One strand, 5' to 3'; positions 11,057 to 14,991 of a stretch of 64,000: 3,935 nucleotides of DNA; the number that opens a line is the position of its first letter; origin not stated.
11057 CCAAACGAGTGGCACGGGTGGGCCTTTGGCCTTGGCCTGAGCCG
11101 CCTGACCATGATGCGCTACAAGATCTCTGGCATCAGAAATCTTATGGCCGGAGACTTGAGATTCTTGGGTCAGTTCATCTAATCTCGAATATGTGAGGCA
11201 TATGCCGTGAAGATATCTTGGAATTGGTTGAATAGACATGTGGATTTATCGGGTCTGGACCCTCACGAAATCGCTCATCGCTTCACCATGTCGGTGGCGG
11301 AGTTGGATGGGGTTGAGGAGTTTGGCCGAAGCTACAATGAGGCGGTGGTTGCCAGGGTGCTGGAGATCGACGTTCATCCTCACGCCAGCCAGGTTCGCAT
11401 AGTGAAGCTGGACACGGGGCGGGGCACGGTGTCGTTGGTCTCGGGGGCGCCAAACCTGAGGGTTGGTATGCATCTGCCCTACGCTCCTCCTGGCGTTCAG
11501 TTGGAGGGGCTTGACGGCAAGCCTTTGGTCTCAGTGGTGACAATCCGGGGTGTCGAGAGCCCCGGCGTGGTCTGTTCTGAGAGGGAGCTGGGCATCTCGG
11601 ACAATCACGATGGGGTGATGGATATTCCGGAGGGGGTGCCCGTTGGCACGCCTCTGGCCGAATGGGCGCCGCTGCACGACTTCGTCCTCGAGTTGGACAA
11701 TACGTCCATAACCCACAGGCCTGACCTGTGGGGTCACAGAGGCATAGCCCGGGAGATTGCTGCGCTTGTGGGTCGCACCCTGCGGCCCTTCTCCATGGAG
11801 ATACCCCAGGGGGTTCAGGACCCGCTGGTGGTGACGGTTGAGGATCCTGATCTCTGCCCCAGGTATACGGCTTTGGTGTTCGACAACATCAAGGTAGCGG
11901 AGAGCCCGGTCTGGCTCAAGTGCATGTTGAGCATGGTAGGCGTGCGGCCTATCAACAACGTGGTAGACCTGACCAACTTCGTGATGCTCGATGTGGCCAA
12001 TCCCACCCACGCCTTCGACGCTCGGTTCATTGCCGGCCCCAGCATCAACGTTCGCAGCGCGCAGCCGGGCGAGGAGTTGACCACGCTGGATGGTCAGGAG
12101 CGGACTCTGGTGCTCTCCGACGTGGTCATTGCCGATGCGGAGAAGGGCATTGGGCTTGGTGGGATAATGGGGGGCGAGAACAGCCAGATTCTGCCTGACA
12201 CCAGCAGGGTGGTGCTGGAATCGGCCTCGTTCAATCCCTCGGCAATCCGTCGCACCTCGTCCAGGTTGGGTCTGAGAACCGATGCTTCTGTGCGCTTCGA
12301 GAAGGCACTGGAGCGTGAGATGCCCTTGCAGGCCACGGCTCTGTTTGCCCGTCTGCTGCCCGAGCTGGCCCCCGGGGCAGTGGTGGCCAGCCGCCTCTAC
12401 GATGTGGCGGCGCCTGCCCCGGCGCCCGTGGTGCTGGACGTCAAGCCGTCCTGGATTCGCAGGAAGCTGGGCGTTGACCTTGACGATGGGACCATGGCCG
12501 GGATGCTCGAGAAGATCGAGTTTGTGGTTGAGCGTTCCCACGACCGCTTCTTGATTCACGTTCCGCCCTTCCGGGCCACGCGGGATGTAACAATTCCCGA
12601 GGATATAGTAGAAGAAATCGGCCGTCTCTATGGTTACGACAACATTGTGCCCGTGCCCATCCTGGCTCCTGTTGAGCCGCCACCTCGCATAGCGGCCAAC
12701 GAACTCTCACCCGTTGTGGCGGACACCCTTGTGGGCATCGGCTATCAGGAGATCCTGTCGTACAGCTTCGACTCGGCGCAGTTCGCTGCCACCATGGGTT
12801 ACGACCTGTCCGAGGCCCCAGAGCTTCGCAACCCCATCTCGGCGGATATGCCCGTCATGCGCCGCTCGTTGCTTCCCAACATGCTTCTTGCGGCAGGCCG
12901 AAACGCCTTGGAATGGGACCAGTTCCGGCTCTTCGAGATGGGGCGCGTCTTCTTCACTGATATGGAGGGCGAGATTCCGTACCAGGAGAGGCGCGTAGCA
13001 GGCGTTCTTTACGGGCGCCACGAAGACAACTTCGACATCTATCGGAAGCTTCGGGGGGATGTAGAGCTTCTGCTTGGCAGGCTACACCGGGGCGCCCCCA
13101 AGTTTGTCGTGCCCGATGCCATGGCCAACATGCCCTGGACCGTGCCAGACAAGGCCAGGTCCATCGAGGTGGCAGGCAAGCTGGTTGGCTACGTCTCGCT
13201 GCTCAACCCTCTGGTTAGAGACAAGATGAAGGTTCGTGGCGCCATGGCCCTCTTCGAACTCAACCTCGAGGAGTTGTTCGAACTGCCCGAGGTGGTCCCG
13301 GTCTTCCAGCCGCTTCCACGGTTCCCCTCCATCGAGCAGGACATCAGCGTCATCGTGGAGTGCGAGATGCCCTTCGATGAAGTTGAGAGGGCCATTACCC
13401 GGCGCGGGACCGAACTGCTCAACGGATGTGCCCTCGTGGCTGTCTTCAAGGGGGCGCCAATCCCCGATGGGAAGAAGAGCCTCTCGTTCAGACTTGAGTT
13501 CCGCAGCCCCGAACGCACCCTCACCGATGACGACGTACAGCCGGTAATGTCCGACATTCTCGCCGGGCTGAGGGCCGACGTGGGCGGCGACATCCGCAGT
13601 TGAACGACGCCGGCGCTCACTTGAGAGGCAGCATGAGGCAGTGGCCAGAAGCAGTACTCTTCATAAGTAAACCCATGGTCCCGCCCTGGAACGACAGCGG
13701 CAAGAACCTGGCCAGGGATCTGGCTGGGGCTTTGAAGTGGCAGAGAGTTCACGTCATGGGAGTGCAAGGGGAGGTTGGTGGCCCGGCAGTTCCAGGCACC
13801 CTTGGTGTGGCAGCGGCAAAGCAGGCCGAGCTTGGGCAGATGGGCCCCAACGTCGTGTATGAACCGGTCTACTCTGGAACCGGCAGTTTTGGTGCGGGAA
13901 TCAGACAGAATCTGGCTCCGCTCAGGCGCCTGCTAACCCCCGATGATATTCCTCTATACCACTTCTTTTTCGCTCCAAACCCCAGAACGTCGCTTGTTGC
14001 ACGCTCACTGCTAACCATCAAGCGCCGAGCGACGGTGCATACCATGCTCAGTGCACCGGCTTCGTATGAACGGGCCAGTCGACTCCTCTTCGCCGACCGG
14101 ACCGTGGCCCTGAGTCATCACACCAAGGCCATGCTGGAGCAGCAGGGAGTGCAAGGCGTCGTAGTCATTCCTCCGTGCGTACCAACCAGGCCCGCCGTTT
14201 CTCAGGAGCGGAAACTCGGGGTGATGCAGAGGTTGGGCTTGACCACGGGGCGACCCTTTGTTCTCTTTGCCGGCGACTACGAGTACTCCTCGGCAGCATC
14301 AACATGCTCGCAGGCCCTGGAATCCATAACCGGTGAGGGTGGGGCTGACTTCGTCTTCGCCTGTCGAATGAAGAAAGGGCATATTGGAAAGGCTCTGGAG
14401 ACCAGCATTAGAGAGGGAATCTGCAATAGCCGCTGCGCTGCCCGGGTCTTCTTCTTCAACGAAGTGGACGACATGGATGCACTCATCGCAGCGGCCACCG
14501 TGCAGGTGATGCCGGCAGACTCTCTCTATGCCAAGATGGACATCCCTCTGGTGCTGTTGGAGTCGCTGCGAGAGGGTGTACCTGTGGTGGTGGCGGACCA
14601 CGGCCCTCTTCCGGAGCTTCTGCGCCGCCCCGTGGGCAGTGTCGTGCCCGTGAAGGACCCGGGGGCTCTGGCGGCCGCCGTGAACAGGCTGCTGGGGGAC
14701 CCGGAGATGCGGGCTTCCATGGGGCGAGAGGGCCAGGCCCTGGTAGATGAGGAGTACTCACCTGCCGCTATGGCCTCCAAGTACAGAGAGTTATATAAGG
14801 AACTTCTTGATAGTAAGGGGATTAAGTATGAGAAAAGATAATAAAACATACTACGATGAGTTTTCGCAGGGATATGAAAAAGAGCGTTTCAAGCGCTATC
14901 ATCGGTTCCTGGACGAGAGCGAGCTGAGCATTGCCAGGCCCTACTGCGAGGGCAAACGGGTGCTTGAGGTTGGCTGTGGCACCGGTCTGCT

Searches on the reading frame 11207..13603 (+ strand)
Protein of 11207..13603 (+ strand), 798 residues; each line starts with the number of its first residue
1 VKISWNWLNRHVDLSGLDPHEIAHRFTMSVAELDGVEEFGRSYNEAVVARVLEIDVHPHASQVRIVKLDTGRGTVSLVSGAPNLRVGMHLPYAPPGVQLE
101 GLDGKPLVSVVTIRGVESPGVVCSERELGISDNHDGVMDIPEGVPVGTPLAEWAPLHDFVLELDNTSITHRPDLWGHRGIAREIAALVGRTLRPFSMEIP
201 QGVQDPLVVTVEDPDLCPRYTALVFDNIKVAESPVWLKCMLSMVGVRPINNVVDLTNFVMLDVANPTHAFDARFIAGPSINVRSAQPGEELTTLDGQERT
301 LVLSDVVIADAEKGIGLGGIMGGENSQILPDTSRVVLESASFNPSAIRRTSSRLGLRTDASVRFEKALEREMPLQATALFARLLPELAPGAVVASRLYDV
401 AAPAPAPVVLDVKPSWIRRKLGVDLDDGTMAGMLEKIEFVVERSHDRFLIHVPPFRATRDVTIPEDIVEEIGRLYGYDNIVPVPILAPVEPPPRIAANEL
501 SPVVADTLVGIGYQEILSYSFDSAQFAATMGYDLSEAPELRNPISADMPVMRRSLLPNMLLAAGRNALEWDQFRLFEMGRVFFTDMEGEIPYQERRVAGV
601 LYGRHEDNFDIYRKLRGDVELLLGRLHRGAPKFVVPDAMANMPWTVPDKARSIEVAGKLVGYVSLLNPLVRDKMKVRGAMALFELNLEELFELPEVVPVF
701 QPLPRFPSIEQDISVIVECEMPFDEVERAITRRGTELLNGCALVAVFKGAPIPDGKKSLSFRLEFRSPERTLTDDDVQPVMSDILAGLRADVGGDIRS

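Call 8: search_protein_families(library=pfam, proteins=[window:11207-13603:+])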
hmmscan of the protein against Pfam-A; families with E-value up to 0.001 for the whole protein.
window:11207-13603:+ (798 aa): 5 families
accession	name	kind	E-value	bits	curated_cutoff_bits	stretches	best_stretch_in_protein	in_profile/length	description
PF03483.22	B3_4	-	1.1e-56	191.6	29.3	1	217-388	2-173/174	B3/4 domain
PF17759.6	tRNA_synthFbeta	-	1.3e-33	116.8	22.4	1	496-687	17-214/214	Phenylalanyl tRNA synthetase beta chain CLM domain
PF03147.19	FDX-ACB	-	2e-22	79.8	31.1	1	704-797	1-94/94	Ferredoxin-fold anticodon binding domain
PF03484.21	B5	-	7.9e-17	61.7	28.6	1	411-477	2-67/67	tRNA synthetase B5 domain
PF01588.26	tRNA_bind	-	2.4e-10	40.8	27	1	47-148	2-95/96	Putative tRNA binding domain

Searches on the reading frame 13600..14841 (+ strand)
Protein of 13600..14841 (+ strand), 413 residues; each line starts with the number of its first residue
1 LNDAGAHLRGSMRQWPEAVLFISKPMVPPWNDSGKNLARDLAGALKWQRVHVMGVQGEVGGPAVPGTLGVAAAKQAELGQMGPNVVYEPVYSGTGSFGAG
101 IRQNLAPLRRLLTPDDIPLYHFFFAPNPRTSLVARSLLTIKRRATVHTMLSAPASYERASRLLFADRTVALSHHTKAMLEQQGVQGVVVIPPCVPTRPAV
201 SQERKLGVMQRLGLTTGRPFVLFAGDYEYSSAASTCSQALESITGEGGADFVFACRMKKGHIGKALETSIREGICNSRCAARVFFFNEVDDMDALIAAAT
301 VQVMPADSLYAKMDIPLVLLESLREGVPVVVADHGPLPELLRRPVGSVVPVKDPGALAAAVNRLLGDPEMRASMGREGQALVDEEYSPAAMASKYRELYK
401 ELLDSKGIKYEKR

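Call 8: search_protein_families(library=pfam, proteins=[window:13600-14841:+])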
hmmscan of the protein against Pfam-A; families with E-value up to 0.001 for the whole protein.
window:13600-14841:+ (413 aa): 4 families
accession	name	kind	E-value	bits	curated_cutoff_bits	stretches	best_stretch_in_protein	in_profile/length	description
PF00534.26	Glycos_transf_1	-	1.6e-14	54.3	26.4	1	217-379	14-170/172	Glycosyl transferases group 1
PF13692.12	Glyco_trans_1_4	-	9.9e-14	52.2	27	1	221-367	4-142/142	Glycosyl transferases group 1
PF13439.12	Glyco_transf_4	-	1.1e-07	32.5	28.5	1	101-196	57-168/170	Glycosyltransferase Family 4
PF13524.12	Glyco_trans_1_2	-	7.6e-05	23.1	25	1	317-393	65-140/144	Glycosyl transferase-like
